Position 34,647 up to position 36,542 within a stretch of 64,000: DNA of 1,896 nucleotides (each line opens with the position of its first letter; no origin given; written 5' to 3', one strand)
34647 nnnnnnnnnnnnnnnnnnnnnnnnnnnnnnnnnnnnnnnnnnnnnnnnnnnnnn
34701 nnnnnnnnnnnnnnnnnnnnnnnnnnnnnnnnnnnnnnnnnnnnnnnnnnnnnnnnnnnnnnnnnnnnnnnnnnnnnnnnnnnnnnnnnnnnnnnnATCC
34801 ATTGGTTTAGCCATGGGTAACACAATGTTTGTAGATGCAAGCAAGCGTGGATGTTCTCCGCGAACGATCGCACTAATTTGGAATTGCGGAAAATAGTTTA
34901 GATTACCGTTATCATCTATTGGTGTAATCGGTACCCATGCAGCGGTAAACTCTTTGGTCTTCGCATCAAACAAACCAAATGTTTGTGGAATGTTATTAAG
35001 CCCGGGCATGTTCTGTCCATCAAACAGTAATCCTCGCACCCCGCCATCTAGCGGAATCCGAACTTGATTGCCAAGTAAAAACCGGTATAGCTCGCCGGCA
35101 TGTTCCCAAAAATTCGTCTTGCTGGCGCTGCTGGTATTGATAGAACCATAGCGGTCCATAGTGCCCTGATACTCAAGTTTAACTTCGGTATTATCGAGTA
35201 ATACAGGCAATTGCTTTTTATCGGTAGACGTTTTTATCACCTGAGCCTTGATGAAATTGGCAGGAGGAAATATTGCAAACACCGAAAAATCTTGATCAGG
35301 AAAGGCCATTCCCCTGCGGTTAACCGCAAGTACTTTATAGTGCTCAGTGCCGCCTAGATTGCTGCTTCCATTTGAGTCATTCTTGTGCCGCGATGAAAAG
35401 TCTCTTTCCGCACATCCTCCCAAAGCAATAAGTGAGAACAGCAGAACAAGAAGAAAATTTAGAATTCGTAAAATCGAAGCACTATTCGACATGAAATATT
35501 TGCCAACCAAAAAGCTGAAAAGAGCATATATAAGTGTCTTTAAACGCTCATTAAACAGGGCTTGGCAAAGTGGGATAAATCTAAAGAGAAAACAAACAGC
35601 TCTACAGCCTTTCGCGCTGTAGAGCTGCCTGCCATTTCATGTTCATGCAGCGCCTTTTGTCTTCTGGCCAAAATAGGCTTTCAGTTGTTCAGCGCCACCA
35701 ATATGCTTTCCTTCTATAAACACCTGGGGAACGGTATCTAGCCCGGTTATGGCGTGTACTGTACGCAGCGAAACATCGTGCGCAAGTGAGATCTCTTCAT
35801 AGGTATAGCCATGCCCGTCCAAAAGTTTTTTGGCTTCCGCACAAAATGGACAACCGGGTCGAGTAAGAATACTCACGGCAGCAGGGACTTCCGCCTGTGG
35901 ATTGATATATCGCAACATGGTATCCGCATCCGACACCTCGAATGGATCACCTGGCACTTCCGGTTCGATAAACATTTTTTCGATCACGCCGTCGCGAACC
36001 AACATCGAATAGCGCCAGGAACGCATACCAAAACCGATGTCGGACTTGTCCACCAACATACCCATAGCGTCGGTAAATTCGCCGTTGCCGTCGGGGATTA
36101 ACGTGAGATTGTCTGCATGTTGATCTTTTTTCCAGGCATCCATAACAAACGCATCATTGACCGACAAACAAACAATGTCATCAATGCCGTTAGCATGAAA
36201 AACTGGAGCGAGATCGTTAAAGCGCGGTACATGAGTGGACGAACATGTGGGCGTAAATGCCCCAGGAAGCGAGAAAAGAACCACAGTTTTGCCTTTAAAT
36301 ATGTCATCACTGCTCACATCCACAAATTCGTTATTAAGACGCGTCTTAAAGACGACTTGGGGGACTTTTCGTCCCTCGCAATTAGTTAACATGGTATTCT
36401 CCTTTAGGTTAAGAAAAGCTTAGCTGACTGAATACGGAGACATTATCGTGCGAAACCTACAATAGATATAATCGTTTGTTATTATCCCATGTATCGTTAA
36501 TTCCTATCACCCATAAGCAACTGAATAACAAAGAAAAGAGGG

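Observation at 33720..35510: Nonaheme lipoprotein cytochrome with a large heme-free N-terminal domain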

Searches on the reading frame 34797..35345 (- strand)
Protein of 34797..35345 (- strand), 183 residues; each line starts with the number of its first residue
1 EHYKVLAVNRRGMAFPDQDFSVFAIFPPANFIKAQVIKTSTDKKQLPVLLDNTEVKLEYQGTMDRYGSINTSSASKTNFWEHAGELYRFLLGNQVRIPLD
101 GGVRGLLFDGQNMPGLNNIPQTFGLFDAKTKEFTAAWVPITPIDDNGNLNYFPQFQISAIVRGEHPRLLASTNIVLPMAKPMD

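Call 48: search_protein_representatives(alignment_id=A2)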
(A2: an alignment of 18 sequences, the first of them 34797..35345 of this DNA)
Query: 18 sequences, 167 profile positions. Proteins with E-value up to 0.001 (for the whole library): 1454; up to 1e-10: 926; up to 1e-30: 246. The best 150 are listed.
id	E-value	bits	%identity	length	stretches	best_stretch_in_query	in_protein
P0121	1.0e-74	266.3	-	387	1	3-167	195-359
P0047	1.6e-70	252.7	-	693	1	2-167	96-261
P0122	6.9e-70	250.7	-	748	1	2-167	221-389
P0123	1.1e-68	246.8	-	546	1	2-167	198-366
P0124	1.4e-67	243.1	-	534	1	3-167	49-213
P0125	5.0e-67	241.4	-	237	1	2-167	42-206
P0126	1.1e-66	240.2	-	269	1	2-167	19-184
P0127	2.6e-64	232.5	-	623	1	2-167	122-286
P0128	2.7e-63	229.2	-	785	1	2-166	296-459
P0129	9.3e-63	227.5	-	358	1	2-166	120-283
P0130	2.0e-62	226.4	-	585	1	2-166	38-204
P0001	1.2e-61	223.9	-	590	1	2-167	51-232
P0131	2.8e-61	222.6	-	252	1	2-166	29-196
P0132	3.2e-61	222.5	-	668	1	2-166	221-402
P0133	2.0e-60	219.9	-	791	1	2-166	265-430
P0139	1.0e-57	211.1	-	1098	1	3-167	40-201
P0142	4.1e-57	209.1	-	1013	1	2-166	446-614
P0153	3.4e-55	202.8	-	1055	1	2-167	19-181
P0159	7.4e-54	198.5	-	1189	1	5-166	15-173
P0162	2.0e-53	197.1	-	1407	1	5-167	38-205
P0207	5.2e-46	173.0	-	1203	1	4-167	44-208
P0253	7.0e-41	156.3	-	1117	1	3-166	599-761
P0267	9.7e-40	152.6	-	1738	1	6-167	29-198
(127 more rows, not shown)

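Call 50: search_protein_families(library=pfam, proteins=[P0139, P0153, P0159, P0162, P0207, P0267, P0142, P0253], max_evalue=0.01)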
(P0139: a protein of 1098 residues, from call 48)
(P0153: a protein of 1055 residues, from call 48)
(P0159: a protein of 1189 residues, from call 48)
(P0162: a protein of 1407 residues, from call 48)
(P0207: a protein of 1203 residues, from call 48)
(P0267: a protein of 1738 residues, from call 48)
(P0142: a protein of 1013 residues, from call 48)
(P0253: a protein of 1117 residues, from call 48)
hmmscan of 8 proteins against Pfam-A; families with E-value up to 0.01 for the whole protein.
P0139 (1098 aa): 7 families
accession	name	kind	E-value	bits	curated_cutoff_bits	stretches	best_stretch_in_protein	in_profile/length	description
PF17963.7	Big_9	-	7.8e-14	52.8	23.6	1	567-652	1-89/89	Bacterial Ig domain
PF22113.1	Mtrc-MtrF_II-IV_dom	-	2.5e-13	50.4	30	1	353-520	8-166/176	Outer membrane cytochrome MtrC/MtrF-like, domains II/IV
PF14522.11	Cytochrome_C7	-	9.8e-11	41.8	24.8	0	434-517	12-66/67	Cytochrome c7 and related cytochrome c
PF17892.7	Cadherin_5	-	6.6e-07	29.5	26.5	1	567-653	2-97/98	Cadherin-like domain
PF17803.7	Cadherin_4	-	1.1e-05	26.3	25.1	1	566-616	10-65/71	Bacterial cadherin-like domain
PF18986.5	DUF5719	-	6.9e-05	22.6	26.2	1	871-1039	47-216/319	Family of unknown function (DUF5719)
PF14537.11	Cytochrom_c3_2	-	0.00013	22.8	25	0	350-387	5-38/79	Cytochrome c3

P0153 (1055 aa): 8 families
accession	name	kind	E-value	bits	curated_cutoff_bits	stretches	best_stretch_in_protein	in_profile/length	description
PF18911.6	PKD_4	-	1.4e-27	96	27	2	657-724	8-76/85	PKD domain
PF00801.26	PKD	-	2.5e-18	66.3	23.5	2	653-720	2-68/80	PKD domain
PF17963.7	Big_9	-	1.5e-13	51.9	23.6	1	560-644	1-88/89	Bacterial Ig domain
PF14522.11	Cytochrome_C7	-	6.5e-11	42.3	24.8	0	330-368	12-54/67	Cytochrome c7 and related cytochrome c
PF14537.11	Cytochrom_c3_2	-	2.1e-06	28.5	25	0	331-370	6-41/79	Cytochrome c3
PF17892.7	Cadherin_5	-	2.2e-06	27.9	26.5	1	560-647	2-98/98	Cadherin-like domain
PF23237.1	HYR_4C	-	4.7e-06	27.1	27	0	759-795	34-71/73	HYR-like domain with 4 cysteines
PF17803.7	Cadherin_4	-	2.9e-05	24.9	25.1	1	558-605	9-61/71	Bacterial cadherin-like domain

P0159 (1189 aa): 6 families
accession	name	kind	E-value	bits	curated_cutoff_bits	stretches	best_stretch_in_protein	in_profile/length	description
PF22113.1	Mtrc-MtrF_II-IV_dom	-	1.4e-10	41.5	30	2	326-493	8-166/176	Outer membrane cytochrome MtrC/MtrF-like, domains II/IV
PF18911.6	PKD_4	-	1.7e-10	41.3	27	1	637-703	13-80/85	PKD domain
PF14522.11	Cytochrome_C7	-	4.1e-10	39.8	24.8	0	407-453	12-51/67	Cytochrome c7 and related cytochrome c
PF17963.7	Big_9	-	2.5e-07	31.9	23.6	1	540-619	6-88/89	Bacterial Ig domain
PF14537.11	Cytochrom_c3_2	-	5.4e-07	30.4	25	0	325-360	7-38/79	Cytochrome c3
PF00801.26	PKD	-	4.4e-06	27.1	23.5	1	638-693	11-65/80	PKD domain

P0162 (1407 aa): 3 families
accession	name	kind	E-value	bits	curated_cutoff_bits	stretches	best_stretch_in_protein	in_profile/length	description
PF12951.13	PATR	-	1.8e-25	89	27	5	971-1000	1-30/30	Passenger-associated-transport-repeat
PF14522.11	Cytochrome_C7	-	1e-10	41.7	24.8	0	325-388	12-67/67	Cytochrome c7 and related cytochrome c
PF14537.11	Cytochrom_c3_2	-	1.5e-06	29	25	0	440-483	26-66/79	Cytochrome c3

P0207 (1203 aa): 5 families
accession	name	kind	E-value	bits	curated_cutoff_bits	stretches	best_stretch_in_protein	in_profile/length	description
PF13004.13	BACON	-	2.5e-32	111.1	25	5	860-912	3-61/61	Putative binding domain, N-terminal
PF19190.6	BACON_2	-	2.5e-24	85.5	25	5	1009-1079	5-81/94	Viral BACON domain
PF14522.11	Cytochrome_C7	-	4.3e-09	36.5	24.8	0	279-365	13-66/67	Cytochrome c7 and related cytochrome c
PF22113.1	Mtrc-MtrF_II-IV_dom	-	4.4e-09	36.5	30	1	360-524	8-166/176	Outer membrane cytochrome MtrC/MtrF-like, domains II/IV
PF17963.7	Big_9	-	3.5e-07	31.5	23.6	1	570-652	3-89/89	Bacterial Ig domain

P0267 (1738 aa): 13 families
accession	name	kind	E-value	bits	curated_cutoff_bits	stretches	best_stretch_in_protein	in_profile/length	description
PF01833.30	TIG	-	1.1e-70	234.1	20.9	9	1493-1569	1-79/84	IPT/TIG domain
PF13927.12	Ig_3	-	1e-30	106.5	30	3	842-909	2-78/78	Immunoglobulin domain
PF20144.5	TIG_SUH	-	3.6e-25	88.4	24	0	1575-1630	2-57/94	TIG domain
PF07679.22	I-set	-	5.2e-22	78.2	23.7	3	842-916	1-84/90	Immunoglobulin I-set domain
PF13895.12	Ig_2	-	6.4e-20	71.6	27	3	842-912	2-68/79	Immunoglobulin domain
PF14522.11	Cytochrome_C7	-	7.6e-10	38.9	24.8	0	354-391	13-54/67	Cytochrome c7 and related cytochrome c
PF22113.1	Mtrc-MtrF_II-IV_dom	-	3.4e-08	33.7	30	1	356-527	8-166/176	Outer membrane cytochrome MtrC/MtrF-like, domains II/IV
PF14537.11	Cytochrom_c3_2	-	2.1e-07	31.7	25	0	353-393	5-41/79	Cytochrome c3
PF06832.18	BiPBP_C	-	1.7e-06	28.3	26.8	0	769-833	24-88/90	Penicillin-Binding Protein C-terminus Family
PF07686.23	V-set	-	0.00016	22.3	26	0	846-879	1-37/109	Immunoglobulin V-set domain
PF00047.31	ig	-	0.0041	17.8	21.8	0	850-916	2-79/81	Immunoglobulin domain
PF19081.6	Ig_7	-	0.0063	17.2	27.3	1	674-757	2-84/84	Ig-like domain CHU_C associated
PF13435.11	Cytochrome_C554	-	0.0072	17.7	20.8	0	274-362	2-84/84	Cytochrome c554 and c-prime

P0142 (1013 aa): 3 families
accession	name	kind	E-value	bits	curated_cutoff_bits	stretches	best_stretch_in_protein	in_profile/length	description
PF14522.11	Cytochrome_C7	-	5.1e-11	42.7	24.8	1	849-936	12-66/67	Cytochrome c7 and related cytochrome c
PF22113.1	Mtrc-MtrF_II-IV_dom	-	9.4e-11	42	30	2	667-795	30-167/176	Outer membrane cytochrome MtrC/MtrF-like, domains II/IV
PF14537.11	Cytochrom_c3_2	-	2.7e-05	25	25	0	723-793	8-66/79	Cytochrome c3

P0253 (1117 aa): 5 families
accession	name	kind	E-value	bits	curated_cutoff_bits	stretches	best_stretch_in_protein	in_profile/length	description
PF19190.6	BACON_2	-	1.1e-19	70.6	25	3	129-215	2-90/94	Viral BACON domain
PF14522.11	Cytochrome_C7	-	3.4e-10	40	24.8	0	1060-1115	4-52/67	Cytochrome c7 and related cytochrome c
PF22076.2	Cep192_D6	-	1.1e-08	35.6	35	1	30-121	6-100/101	Cep192 domain 6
PF14537.11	Cytochrom_c3_2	-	3.8e-06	27.7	25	0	882-947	8-70/79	Cytochrome c3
PF13435.11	Cytochrome_C554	-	0.0014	20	20.8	0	834-918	2-84/84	Cytochrome c554 and c-prime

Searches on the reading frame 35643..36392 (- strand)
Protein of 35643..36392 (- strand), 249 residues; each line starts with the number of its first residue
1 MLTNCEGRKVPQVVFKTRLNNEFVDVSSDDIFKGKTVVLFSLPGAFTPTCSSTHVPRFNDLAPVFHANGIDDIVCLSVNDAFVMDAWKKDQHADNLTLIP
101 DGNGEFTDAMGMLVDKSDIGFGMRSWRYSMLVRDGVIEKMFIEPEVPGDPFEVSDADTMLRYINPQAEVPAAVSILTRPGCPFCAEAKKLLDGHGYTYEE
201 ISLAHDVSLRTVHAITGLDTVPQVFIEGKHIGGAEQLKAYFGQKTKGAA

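Call 21: search_protein_families(library=pfam, proteins=[window:35643-36392:-], max_evalue=0.001)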
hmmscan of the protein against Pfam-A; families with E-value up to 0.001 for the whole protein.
window:35643-36392:- (249 aa): 3 families
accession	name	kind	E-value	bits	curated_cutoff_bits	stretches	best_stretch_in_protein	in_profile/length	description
PF08534.16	Redoxin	-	2.6e-33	115.3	26.6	1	7-160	3-148/148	Redoxin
PF00462.30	Glutaredoxin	-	1.5e-16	60.8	22.9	1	173-231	1-60/60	Glutaredoxin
PF00578.27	AhpC-TSA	-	2.1e-13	50.7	26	1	8-137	3-121/124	AhpC/TSA family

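Call 72: search_protein_families(library=ncbifam, proteins=[window:35643-36392:-], max_evalue=0.00001)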
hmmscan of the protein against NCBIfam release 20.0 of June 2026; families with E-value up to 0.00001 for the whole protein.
window:35643-36392:- (249 aa): 15 families
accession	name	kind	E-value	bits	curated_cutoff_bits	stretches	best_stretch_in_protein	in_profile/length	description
TIGR02190.1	GlrX-dom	hypoth_equivalog_domain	7.9e-33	112.3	99.3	1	164-242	1-79/79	glutaredoxin-family domain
TIGR02181.1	GRX_bact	equivalog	1.1e-15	57.6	90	1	173-239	1-69/80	glutaredoxin 3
NF007923.0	PRK10638.1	equivalog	1.1e-15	57.5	129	1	171-239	2-71/83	glutaredoxin 3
TIGR02180.1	GRX_euk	equivalog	4.3e-12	46.1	87.25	1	173-241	1-75/84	glutaredoxin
NF008401.0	PRK11200.1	equivalog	3.1e-09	36.9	84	1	173-244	3-82/87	GrxA family glutaredoxin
NF041212.1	Uxx_star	subfamily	6e-08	32.8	66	1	173-228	1-57/70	Uxx-star family glutaredoxin-like (seleno)protein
TIGR02183.1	GRXA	equivalog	6.7e-08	32.6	106.5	1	173-244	2-81/86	GrxA family glutaredoxin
NF009668.0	PRK13189.1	equivalog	7.6e-08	31.8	211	1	7-116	13-121/224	peroxiredoxin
NF045501.1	HUGP_GUXX-star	exception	2.6e-07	30.4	325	1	167-228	161-223/236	HUGP/GUXX-star fusion selenoprotein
TIGR02196.1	GlrX_YruB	hypoth_equivalog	4.8e-07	30.2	88.55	1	173-233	2-63/74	glutaredoxin-like protein, YruB-family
TIGR02189.1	GlrX-like_plant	paralog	9.1e-07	28.8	93.8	1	171-239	8-80/99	glutaredoxin-like family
TIGR02200.1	GlrX_actino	hypoth_equivalog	1.9e-06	28.2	89.5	1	173-228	2-59/77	mycoredoxin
TIGR03137.1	AhpC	equivalog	2.3e-06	27.5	272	1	14-119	12-117/187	alkyl hydroperoxide reductase subunit C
NF040737.1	peroxi_PrxU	equivalog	2.9e-06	27.1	270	1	7-140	39-171/233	thioredoxin-dependent peroxiredoxin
TIGR00365.1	TIGR00365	equivalog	3.3e-06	27.1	117.1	1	178-239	24-86/99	Grx4 family monothiol glutaredoxin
